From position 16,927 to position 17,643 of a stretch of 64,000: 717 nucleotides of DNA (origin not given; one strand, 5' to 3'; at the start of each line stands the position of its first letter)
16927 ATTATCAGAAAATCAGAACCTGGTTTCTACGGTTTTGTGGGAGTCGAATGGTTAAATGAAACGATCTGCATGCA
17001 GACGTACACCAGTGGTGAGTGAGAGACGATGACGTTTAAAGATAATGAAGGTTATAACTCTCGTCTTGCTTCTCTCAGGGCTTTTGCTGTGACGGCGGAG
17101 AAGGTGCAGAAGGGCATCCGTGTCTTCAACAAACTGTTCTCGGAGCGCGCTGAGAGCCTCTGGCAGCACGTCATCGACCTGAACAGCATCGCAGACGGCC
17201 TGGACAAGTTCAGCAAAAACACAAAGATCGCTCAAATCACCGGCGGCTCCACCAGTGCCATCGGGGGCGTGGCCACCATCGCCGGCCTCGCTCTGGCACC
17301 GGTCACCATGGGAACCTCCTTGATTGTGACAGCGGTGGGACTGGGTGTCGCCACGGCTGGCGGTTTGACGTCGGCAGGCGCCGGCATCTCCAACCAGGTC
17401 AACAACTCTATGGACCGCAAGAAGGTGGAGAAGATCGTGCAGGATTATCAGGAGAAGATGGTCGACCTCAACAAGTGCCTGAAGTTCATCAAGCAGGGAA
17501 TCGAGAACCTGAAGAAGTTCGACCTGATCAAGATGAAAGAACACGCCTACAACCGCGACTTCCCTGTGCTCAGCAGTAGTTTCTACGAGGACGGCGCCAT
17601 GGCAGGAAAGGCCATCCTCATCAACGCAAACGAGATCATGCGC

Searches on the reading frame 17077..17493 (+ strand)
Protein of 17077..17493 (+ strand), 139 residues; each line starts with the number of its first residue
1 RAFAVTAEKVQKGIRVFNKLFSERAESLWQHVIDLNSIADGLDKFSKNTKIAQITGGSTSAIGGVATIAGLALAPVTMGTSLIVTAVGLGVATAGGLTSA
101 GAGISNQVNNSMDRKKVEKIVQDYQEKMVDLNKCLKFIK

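Call 9: search_protein_families(library=pfam, proteins=[window:17077-17493:+], max_evalue=0.01)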
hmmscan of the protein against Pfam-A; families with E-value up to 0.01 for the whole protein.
seq(139 aa): 1 family
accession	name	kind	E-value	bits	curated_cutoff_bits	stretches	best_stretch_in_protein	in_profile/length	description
PF05461.16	ApoL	-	9.3e-24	84.8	25.9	1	8-134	44-170/298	Apolipoprotein L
